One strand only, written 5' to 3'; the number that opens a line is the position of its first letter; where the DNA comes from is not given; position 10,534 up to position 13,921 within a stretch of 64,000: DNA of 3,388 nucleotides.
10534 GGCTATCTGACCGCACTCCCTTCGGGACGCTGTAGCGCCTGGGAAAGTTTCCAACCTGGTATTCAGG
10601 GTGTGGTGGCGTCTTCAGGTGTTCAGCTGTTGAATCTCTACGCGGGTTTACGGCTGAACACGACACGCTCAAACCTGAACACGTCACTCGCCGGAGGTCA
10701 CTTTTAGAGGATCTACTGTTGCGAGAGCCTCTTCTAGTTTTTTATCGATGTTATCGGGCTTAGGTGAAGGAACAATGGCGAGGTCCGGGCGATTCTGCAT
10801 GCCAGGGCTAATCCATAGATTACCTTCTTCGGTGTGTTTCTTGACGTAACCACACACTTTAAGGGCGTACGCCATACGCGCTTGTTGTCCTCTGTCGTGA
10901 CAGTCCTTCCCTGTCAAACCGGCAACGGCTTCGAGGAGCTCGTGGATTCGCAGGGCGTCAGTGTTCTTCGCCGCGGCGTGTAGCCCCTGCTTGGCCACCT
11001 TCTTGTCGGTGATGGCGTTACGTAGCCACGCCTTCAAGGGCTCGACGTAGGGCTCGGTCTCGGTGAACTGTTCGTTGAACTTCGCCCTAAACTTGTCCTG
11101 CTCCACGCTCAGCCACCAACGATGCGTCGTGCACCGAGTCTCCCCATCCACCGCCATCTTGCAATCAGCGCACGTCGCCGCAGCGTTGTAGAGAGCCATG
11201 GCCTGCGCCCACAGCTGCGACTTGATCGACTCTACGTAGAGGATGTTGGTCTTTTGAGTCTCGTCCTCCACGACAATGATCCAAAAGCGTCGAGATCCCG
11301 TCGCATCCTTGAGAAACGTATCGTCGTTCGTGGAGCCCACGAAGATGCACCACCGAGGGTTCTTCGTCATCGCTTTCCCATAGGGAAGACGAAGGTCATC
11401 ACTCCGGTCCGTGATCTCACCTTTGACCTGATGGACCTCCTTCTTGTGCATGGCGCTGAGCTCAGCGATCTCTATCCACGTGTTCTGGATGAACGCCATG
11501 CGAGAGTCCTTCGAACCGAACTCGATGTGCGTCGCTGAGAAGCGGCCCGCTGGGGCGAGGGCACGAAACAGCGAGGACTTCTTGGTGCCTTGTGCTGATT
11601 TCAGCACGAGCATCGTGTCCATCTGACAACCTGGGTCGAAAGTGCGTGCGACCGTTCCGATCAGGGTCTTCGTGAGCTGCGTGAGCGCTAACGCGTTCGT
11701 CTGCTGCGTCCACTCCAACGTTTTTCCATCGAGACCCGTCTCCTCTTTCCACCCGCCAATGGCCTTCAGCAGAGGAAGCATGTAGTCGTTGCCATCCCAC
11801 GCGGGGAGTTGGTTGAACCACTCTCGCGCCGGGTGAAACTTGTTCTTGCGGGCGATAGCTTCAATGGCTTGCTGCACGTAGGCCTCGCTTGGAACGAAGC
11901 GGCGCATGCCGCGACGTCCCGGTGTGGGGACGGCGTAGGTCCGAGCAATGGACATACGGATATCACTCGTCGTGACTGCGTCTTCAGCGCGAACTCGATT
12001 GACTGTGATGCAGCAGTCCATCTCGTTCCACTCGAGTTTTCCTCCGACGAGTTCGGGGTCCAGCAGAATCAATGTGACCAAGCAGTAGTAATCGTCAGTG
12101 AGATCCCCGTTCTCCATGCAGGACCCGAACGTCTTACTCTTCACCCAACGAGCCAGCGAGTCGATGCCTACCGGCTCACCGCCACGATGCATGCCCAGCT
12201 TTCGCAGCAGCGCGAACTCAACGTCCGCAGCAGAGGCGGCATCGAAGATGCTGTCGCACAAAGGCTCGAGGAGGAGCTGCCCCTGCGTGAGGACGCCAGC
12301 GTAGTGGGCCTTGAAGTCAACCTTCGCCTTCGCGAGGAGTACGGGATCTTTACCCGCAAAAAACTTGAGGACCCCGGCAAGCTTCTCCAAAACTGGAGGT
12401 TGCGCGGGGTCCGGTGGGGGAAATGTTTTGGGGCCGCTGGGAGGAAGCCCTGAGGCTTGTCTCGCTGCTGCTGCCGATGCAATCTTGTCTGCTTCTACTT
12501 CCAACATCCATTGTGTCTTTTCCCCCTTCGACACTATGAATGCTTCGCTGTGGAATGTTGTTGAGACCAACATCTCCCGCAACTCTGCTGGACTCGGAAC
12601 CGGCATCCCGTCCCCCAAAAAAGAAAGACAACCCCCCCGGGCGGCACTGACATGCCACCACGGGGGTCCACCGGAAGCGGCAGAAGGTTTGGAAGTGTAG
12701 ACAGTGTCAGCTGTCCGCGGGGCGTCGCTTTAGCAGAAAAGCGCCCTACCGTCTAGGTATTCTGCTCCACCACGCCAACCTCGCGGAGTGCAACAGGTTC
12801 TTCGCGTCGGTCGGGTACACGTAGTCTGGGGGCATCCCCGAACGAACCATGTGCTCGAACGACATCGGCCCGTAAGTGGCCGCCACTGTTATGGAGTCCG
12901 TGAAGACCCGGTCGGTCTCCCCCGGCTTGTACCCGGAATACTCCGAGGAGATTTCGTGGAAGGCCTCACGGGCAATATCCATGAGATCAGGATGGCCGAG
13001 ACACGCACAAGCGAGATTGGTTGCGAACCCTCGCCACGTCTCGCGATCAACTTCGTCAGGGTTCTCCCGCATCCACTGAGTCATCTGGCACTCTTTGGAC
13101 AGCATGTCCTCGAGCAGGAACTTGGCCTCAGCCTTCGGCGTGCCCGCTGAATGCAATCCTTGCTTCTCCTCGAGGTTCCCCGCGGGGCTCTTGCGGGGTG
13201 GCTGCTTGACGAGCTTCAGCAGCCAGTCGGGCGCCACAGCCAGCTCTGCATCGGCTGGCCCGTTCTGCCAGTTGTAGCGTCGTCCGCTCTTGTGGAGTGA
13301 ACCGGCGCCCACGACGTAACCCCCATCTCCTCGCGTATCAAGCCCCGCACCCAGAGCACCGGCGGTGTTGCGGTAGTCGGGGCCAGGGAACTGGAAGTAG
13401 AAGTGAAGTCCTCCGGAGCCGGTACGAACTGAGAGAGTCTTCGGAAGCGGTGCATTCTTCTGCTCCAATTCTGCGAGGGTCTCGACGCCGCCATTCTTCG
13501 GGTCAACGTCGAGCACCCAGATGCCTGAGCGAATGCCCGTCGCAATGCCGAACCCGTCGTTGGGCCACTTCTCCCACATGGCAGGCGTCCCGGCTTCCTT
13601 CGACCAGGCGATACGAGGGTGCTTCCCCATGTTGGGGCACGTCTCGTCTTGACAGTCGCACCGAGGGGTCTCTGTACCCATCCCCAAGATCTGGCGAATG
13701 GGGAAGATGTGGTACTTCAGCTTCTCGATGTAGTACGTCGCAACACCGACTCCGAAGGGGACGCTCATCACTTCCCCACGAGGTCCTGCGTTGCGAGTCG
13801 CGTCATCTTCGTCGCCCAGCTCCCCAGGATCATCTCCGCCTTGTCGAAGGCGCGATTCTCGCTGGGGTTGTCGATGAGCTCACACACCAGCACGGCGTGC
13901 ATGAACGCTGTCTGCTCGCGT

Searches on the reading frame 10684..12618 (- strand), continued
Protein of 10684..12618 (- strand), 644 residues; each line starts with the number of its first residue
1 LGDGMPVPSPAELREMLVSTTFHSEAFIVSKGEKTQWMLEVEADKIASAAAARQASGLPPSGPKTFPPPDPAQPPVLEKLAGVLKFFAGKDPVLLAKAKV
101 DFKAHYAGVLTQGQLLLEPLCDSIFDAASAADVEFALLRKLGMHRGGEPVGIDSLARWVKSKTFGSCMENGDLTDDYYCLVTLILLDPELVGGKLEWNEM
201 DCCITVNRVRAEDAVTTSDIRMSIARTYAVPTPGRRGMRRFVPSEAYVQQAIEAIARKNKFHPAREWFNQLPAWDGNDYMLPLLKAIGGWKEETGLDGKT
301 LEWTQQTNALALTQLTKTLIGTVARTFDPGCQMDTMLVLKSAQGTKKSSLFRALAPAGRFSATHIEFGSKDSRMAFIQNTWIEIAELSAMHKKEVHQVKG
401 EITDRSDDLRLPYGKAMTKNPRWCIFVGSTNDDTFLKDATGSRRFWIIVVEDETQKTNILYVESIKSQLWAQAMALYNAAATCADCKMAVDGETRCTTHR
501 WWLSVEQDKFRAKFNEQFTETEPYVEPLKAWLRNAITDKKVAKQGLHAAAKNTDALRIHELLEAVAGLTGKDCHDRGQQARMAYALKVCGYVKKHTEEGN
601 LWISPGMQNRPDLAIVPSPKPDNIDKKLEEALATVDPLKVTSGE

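Call 50: predict_structure(alignment_id=A2)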
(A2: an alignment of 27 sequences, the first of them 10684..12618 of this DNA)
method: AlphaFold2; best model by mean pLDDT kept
length: 644 residues; sequences in the alignment: 27
mean_pLDDT: 82.7   pTM: 0.69
mean pLDDT of the five models: 82.7, 82.0, 80.9, 80.8, 79.4
residues with pLDDT >= 90: 259; 70-90: 283; 50-70: 43; < 50: 59
segments of 3 or more residues with pLDDT < 50: 1-3, 171-173, 231-239, 538-551, 615-636, 638-644
pLDDT, mean of each block of 10 residues (from residue 1): 62 92 93 88 86 84 78 92 94 94 90 82 94 94 88 87 78 67 87 92 92 89 76 45 82 92 96 96 94 90 94 97 94 91 88 95 86 92 84 85 88 79 93 77 84 75 96 96 83 80 91 86 80 66 39 73 85 84 84 78 73 49 45 43 36
secondary structure, 60 per line:
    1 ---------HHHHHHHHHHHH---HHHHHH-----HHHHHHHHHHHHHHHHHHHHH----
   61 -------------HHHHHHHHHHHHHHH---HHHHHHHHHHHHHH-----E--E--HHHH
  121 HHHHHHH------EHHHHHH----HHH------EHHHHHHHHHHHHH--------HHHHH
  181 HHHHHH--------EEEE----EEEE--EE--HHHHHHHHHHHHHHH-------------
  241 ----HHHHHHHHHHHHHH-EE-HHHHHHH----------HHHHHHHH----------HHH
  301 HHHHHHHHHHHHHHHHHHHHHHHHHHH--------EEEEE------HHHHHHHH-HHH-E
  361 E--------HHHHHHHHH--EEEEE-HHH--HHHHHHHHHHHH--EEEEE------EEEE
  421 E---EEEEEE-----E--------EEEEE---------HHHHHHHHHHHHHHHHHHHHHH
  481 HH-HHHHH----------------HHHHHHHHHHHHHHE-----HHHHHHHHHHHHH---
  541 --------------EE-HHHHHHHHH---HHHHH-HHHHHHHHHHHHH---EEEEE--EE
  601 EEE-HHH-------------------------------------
elements in order: H10-21 H25-30 H36-56 H74-88 H92-105 H117-127 H135-140 H155-167 H176-186 E195-198 E203-206 H213-227 H245-258 H263-269 H280-287 H298-327 E336-340 H347-354 H370-378 E381-385 H392-403 E406-410 E417-421 E425-430 E445-449 H459-482 H484-488 H505-518 H525-537 H558-566 H570-574 H576-588 E592-596 E599-603

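Call 55: fold_search(model_id=the predicted structure, library=pdb)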
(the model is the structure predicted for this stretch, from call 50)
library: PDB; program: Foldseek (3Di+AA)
matches with E <= 10: 1050; with E <= 0.001: 177
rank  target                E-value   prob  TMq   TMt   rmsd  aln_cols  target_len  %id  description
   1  7pds_C                3.3e-19  1.00  0.50  0.69   5.7       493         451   20  The structure of PriRep1 with dsDNA (released 2022-07-13)
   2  7pds_D                5.7e-19  1.00  0.49  0.66   6.1       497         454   20  The structure of PriRep1 with dsDNA (released 2022-07-13)
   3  7pds_B                1.4e-18  1.00  0.50  0.69   5.8       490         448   20  The structure of PriRep1 with dsDNA (released 2022-07-13)
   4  7pds_F                1.9e-18  1.00  0.49  0.67   6.0       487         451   20  The structure of PriRep1 with dsDNA (released 2022-07-13)
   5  7pds_E                6.3e-18  1.00  0.48  0.66   6.6       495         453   20  The structure of PriRep1 with dsDNA (released 2022-07-13)
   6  7pds_A                1.2e-17  1.00  0.49  0.67   7.0       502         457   20  The structure of PriRep1 with dsDNA (released 2022-07-13)
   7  6k9e_B                5.8e-07  1.00  0.29  0.42   8.4       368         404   11  The A form apo structure of NrS-1 C terminal region-CTR(305-718) (released 2020-06-17)
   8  6lrb_C                1.6e-06  1.00  0.29  0.42   8.7       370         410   11  The A form apo structure of NrS-1 C terminal region-CTR (released 2020-04-08)
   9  6lrb_B                6.1e-06  1.00  0.29  0.41   8.9       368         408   13  The A form apo structure of NrS-1 C terminal region-CTR (released 2020-04-08)
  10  6k9e_C                7.0e-06  1.00  0.33  0.48  11.2       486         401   11  The A form apo structure of NrS-1 C terminal region-CTR(305-718) (released 2020-06-17)
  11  6lrb_A                1.1e-05  1.00  0.29  0.41   8.8       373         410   12  The A form apo structure of NrS-1 C terminal region-CTR (released 2020-04-08)
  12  6k9e_A                1.2e-05  1.00  0.29  0.42   8.2       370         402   13  The A form apo structure of NrS-1 C terminal region-CTR(305-718) (released 2020-06-17)
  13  6lrb_F                1.4e-05  1.00  0.29  0.41   8.9       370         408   12  The A form apo structure of NrS-1 C terminal region-CTR (released 2020-04-08)
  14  6lrb_D                1.5e-05  1.00  0.28  0.40   9.0       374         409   12  The A form apo structure of NrS-1 C terminal region-CTR (released 2020-04-08)
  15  5v8f_4                1.5e-05  1.00  0.21  0.19  23.0       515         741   11  Structural basis of MCM2-7 replicative helicase loading by ORC-Cdc6 and Cdt1 (released 2017-05-10)
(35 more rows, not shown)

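Call 70: find_encoding_contigs(protein=P0006, flank=3000, max_places=1)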
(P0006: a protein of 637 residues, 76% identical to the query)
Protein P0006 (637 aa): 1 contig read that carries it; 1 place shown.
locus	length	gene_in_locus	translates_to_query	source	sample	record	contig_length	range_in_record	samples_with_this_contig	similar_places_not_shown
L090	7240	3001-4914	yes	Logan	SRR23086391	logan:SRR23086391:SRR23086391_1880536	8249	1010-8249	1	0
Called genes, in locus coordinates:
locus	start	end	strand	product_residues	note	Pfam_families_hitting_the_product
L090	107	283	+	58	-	-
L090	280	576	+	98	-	-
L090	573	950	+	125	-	-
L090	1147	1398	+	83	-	-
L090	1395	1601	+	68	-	-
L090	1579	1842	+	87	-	-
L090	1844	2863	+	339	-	PF09250:Prim-Pol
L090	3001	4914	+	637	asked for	PF05272:VapE-like_dom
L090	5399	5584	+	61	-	-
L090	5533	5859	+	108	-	-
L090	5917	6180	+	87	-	-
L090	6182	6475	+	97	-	-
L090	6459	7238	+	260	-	?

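Call 71: find_encoding_contigs(protein=P0009, flank=3000, max_places=1)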
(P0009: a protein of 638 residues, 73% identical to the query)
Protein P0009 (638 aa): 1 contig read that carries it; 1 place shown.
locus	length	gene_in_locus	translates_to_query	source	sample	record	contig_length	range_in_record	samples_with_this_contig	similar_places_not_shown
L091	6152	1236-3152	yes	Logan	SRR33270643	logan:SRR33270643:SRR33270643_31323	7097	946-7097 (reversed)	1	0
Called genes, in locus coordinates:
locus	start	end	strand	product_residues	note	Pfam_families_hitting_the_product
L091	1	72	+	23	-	?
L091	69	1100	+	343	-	PF09250:Prim-Pol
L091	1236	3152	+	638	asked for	PF05272:VapE-like_dom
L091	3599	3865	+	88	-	PF13223:DUF4031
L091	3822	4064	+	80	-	-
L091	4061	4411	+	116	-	PF12961:DUF3850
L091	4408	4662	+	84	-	-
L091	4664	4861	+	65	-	-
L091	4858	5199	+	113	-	-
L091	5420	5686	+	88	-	-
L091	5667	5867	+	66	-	-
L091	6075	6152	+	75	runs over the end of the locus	-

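Call 86: find_related_loci(query=A2, collection=genome_contigs, flank=3000)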
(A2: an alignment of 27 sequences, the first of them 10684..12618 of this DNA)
Query A2 (644 aa) in genome_contigs; peptide patterns used: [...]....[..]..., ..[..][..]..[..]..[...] (x = any residue, [..] = any of these).
54 stretches matched a pattern; 35 encode a relative of the query (tblastn E <= 1e-3); 35 distinct loci.
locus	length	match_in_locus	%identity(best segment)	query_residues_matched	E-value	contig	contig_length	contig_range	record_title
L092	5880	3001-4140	28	182-621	9e-38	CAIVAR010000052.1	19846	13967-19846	MAG: uncultured Anaeromyxobacter sp. isolate Ja1-D5_bin-407 genome assembly, contig: bin-407:052/186, whole genome shotg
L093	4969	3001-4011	30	247-614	2e-37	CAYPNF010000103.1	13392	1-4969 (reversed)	MAG TPA_asm: uncultured Verrucomicrobiota bacterium isolate SRP302447_co1_807 genome assembly, contig: NODE_12281_length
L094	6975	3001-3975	28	236-609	1e-36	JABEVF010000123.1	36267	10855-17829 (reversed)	MAG: Gallionella sp. isolate MAG 25 k99_1903094, whole genome shotgun sequence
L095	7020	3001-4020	27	189-591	4e-37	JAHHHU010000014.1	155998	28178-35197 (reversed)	MAG: Phormidium tanganyikae FI6-MK23 scaffold_137_c1, whole genome shotgun sequence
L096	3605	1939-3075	27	181-612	1e-35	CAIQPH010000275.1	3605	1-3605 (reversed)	MAG: uncultured Holophagaceae bacterium isolate VK_bin-2000 genome assembly, contig: bin-2000:275/328, whole genome shot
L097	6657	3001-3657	37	251-478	4e-34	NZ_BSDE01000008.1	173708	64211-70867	Geothrix limicola strain Red804 sequence08, whole genome shotgun sequence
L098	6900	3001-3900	31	239-591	5e-34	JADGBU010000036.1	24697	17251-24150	MAG: Magnetococcales bacterium isolate nW5bin3 nW5_bin3_NODE_211_length_24697_cov_27.215405, whole genome shotgun sequen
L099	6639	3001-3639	36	256-477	9e-34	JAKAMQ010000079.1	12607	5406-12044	MAG: Acidobacteria bacterium isolate WY5.bin29 NODE_8555_length_12607_cov_1.823237, whole genome shotgun sequence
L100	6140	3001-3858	27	256-593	1e-33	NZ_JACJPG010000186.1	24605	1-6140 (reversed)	Leptolyngbya sp. FACHB-36 contig186, whole genome shotgun sequence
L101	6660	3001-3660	33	248-480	1e-33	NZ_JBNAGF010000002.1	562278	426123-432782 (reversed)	Primorskyibacter sp. S87 Scaffold2, whole genome shotgun sequence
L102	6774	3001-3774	31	241-532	5e-33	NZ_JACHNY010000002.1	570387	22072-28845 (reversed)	Sphingomonas abaci strain DSM 15867 Ga0373314_02, whole genome shotgun sequence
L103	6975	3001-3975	30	181-526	2e-32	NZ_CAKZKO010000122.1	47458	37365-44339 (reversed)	MAG: uncultured Paraglaciecola sp. isolate ERR2094167_bin.68_CONCOCT_v1.1_MAG ERZ650161.478, whole genome shotgun sequen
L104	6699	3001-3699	34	241-507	5e-32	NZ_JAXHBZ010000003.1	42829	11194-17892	Sphingomonas sp. R86520 contig_3, whole genome shotgun sequence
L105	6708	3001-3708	32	241-510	5e-32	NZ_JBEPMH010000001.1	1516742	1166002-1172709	Sphingomonas trueperi strain 1770 Ga0438589_01, whole genome shotgun sequence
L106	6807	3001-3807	33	181-477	4e-32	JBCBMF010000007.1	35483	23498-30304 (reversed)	MAG: Planctomycetota bacterium isolate J06629_3 NODE_7_length_35483_cov_7.391007, whole genome shotgun sequence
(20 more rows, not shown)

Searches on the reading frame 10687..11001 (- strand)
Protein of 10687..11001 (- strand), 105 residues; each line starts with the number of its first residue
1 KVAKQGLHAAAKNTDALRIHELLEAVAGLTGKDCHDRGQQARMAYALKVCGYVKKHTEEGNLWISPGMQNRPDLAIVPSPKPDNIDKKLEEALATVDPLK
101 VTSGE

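Call 61: predict_structure(alignment_id=A5)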
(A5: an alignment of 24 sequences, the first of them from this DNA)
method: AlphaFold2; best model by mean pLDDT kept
length: 105 residues; sequences in the alignment: 24
mean_pLDDT: 72.3   pTM: 0.50
mean pLDDT of the five models: 72.3, 71.3, 71.2, 70.6, 69.1
residues with pLDDT >= 90: 19; 70-90: 40; 50-70: 34; < 50: 12
segments of 3 or more residues with pLDDT < 50: 1-3, 8-13
pLDDT, mean of each block of 10 residues (from residue 1): 46 70 86 89 93 87 85 70 56 55 45
secondary structure, 60 per line:
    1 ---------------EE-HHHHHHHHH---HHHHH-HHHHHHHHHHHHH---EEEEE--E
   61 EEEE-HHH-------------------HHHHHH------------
elements in order: H19-27 H31-35 H37-49 E53-57 E60-64 H88-93

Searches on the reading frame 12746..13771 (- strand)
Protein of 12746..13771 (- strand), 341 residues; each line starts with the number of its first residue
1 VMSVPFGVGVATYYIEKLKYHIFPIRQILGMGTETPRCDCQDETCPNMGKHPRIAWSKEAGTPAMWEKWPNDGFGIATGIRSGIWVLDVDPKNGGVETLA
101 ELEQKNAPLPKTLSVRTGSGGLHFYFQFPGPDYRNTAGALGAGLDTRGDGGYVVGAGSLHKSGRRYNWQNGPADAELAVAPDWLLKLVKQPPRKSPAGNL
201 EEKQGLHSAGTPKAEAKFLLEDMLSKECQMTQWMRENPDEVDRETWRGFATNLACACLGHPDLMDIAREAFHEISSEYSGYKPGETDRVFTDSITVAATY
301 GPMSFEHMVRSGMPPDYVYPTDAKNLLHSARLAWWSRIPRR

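Call 10: search_protein_families(library=pfam, proteins=[window:12746-13771:-], max_evalue=0.01)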
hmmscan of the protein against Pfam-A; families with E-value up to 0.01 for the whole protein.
window:12746-13771:- (341 aa): 1 family
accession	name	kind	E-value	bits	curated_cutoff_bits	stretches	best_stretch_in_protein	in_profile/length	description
PF09250.16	Prim-Pol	-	1.1e-37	130.4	22.8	1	12-183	2-158/158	Bifunctional DNA primase/polymerase, N-terminal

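Call 11: search_protein_families(library=phrogs, proteins=[window:12746-13771:-], max_evalue=0.001)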
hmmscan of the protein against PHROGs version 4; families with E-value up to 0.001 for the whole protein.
window:12746-13771:- (341 aa): 5 families
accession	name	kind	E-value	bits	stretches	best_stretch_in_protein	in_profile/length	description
phrog_1156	-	DNA, RNA and nucleotide metabolism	9.5e-29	101.5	1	20-269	25-272/855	DNA primase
phrog_5852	-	DNA, RNA and nucleotide metabolism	8.8e-19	68.8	1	13-172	72-231/242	DNA polymerase/primase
phrog_3022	-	DNA, RNA and nucleotide metabolism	1.3e-18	67.8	1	40-249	27-233/788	DNA primase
phrog_906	-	DNA, RNA and nucleotide metabolism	1.3e-17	64.8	1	74-200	114-255/872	DNA polymerase/primase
phrog_695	-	DNA, RNA and nucleotide metabolism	3.1e-12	47.1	1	46-202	26-187/704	DNA polymerase/primase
